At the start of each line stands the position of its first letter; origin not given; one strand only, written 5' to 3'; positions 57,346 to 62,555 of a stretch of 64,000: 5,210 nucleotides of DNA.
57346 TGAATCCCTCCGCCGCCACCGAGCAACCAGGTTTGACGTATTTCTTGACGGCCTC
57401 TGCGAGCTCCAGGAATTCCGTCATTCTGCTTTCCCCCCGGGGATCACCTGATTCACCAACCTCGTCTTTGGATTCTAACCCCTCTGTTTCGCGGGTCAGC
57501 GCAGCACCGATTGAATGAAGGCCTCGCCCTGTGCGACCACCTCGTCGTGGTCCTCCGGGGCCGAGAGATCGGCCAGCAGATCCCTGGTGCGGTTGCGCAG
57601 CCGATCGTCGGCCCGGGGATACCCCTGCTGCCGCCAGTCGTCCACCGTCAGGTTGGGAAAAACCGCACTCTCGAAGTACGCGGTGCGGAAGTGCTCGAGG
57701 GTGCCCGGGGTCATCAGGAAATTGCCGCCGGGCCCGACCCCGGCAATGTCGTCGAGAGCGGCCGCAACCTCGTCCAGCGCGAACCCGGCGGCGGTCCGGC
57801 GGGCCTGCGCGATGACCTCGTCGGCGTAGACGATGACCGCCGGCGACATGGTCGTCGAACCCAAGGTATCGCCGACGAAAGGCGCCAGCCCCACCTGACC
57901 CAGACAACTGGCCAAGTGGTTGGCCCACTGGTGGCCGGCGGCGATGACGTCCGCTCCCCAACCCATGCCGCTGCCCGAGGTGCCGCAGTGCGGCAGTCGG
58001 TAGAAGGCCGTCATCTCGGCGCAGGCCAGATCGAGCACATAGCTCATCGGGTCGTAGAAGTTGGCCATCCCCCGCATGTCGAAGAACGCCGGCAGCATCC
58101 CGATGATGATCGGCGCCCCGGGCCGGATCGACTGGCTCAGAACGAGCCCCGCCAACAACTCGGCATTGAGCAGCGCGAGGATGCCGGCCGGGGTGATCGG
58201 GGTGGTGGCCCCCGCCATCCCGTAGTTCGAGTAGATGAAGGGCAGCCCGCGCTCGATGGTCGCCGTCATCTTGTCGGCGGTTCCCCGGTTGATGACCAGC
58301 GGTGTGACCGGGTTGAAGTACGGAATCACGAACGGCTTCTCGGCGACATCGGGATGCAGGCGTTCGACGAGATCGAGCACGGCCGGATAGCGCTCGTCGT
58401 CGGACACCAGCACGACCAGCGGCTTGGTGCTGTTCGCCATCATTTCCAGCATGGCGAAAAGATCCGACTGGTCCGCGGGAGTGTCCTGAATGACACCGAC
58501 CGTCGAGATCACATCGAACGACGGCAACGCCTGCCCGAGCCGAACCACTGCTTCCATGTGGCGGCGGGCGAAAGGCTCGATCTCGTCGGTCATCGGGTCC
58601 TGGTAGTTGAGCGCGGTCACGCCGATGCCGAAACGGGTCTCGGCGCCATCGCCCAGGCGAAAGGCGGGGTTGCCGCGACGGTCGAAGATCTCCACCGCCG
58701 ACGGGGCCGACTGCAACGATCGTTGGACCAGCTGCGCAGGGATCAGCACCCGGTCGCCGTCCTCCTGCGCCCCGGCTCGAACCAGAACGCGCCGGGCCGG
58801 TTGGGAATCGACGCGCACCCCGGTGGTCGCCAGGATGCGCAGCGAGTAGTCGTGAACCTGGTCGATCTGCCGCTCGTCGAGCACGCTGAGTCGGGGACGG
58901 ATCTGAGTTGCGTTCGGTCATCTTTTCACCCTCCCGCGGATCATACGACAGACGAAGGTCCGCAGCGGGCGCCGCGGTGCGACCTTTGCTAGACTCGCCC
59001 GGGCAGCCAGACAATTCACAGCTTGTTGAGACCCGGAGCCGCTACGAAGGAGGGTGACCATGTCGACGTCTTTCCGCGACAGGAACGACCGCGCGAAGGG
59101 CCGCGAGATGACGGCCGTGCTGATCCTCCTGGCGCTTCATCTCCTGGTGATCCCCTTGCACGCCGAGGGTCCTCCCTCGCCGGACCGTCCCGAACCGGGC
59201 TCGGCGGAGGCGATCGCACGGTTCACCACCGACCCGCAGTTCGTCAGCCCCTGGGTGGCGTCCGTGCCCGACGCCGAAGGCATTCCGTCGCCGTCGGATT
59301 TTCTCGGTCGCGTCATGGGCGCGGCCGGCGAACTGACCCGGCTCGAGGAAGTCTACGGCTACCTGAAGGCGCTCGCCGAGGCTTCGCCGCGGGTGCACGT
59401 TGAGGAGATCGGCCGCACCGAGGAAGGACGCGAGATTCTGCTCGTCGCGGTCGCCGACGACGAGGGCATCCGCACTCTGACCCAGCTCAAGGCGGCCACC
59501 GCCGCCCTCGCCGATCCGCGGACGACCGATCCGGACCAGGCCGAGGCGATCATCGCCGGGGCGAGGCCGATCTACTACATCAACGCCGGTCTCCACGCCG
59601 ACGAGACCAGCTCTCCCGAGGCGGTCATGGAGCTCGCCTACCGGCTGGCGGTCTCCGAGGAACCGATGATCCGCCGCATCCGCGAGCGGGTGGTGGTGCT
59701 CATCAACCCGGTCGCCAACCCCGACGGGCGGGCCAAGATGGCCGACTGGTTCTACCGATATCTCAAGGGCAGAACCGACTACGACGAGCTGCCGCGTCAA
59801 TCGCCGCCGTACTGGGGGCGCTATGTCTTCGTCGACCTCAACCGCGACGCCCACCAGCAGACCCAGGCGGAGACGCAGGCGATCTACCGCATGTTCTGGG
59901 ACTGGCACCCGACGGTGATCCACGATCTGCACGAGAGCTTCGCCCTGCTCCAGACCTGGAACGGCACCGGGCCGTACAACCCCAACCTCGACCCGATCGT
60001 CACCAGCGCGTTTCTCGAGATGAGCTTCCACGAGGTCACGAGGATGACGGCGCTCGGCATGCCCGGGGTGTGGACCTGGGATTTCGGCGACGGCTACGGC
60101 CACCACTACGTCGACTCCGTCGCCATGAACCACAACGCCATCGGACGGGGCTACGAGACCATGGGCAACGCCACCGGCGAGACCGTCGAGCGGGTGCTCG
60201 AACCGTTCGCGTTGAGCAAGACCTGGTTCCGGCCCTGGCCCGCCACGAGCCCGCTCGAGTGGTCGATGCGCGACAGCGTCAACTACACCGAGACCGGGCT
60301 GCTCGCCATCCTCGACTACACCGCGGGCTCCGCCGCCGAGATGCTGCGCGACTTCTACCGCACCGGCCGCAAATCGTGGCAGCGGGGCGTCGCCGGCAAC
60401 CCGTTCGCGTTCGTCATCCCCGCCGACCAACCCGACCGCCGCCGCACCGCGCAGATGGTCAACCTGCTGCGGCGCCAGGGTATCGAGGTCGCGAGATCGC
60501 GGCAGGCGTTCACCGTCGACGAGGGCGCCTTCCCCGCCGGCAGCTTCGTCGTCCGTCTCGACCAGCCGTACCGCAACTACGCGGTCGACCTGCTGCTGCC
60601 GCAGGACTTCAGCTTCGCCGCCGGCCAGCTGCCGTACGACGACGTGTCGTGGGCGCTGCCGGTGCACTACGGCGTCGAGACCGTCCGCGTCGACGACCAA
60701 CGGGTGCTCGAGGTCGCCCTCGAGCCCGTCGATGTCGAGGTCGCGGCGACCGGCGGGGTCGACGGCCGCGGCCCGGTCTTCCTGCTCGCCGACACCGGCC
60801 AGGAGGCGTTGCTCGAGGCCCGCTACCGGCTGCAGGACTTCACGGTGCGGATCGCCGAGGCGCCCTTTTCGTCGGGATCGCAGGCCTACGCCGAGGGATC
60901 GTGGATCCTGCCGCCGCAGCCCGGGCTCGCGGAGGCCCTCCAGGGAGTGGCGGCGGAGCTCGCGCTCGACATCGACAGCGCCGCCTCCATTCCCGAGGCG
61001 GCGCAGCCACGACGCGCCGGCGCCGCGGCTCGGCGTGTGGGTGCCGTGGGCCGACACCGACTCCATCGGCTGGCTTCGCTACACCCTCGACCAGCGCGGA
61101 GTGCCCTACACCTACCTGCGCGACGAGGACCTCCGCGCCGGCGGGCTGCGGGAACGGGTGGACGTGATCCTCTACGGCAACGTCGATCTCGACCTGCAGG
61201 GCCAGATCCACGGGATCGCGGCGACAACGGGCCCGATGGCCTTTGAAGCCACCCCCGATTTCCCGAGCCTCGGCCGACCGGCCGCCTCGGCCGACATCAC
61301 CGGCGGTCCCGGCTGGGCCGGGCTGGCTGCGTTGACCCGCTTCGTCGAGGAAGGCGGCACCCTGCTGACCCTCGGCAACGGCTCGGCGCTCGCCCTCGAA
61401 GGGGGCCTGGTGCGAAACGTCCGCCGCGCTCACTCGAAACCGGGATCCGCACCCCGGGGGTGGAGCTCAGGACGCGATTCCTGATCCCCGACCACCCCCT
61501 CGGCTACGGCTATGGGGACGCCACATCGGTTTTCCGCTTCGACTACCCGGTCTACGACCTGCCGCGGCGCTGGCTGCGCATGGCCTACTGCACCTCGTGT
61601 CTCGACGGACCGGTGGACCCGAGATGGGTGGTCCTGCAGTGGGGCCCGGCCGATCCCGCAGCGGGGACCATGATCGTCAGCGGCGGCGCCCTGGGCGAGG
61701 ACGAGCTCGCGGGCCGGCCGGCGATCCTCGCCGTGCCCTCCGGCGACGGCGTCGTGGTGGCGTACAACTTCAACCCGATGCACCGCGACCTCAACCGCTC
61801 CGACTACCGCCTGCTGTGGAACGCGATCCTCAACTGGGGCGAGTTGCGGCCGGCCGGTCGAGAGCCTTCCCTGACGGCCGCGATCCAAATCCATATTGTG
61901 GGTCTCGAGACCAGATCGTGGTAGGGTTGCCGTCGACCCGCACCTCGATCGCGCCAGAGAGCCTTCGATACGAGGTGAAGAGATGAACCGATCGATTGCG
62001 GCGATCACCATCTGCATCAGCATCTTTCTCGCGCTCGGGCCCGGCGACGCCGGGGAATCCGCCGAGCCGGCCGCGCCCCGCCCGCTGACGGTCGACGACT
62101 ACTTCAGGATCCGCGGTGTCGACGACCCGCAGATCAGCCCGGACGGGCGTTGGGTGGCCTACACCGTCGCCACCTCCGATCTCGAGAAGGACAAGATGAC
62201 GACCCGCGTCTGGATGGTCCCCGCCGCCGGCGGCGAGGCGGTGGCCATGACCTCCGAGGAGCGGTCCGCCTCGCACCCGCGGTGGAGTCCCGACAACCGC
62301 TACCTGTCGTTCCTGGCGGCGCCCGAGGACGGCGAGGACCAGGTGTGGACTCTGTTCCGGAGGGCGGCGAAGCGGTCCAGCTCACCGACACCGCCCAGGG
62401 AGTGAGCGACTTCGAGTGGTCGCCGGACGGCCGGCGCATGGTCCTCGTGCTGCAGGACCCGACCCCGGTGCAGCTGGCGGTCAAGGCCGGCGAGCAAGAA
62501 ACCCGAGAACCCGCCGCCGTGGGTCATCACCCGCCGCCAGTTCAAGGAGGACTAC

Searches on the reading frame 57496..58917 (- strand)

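Call 20: search_protein_families(library=pfam, proteins=[window:57496-58917:-], max_evalue=0.001)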
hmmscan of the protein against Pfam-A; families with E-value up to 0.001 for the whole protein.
window:57496-58917:- (473 aa): 1 family
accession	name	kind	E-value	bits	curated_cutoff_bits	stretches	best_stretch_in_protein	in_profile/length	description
PF06253.16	MTTB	-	6e-65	219.6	25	1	4-468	25-492/500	Trimethylamine methyltransferase (MTTB)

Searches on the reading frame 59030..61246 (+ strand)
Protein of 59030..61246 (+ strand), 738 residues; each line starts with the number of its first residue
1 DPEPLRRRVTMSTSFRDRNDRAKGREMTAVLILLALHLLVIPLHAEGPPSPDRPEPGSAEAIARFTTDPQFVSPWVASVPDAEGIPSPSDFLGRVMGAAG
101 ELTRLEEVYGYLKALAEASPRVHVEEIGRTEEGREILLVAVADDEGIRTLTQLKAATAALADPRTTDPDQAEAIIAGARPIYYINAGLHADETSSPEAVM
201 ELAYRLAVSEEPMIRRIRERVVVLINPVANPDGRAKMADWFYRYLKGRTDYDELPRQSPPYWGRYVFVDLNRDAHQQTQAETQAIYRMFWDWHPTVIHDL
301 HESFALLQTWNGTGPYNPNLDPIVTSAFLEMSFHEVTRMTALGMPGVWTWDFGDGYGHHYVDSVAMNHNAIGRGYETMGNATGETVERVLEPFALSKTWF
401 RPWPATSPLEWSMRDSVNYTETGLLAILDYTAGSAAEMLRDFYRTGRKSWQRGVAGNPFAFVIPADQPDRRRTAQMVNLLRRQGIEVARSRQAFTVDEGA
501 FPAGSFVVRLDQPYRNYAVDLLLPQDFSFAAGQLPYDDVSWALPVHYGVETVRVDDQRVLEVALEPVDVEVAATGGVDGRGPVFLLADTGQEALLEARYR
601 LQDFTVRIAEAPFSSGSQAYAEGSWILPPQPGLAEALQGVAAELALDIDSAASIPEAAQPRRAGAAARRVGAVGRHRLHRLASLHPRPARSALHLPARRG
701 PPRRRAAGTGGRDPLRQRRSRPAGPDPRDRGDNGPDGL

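Call 20: search_protein_families(library=pfam, proteins=[window:59030-61246:+], max_evalue=0.001)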
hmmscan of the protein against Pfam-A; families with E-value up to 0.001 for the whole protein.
window:59030-61246:+ (738 aa): 1 family
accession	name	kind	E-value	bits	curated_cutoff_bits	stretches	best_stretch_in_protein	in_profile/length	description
PF00246.29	Peptidase_M14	-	5.7e-19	69.3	21.6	1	109-286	2-166/286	Zinc carboxypeptidase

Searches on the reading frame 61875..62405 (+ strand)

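Call 20: search_protein_families(library=pfam, proteins=[window:61875-62405:+], max_evalue=0.001)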
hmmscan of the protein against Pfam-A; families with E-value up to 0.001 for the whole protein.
window:61875-62405:+ (176 aa): 1 family
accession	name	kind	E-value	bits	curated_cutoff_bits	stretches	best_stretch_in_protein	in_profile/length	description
PF07676.18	PD40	-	3e-06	27.5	20.9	0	125-158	4-37/38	WD40-like Beta Propeller Repeat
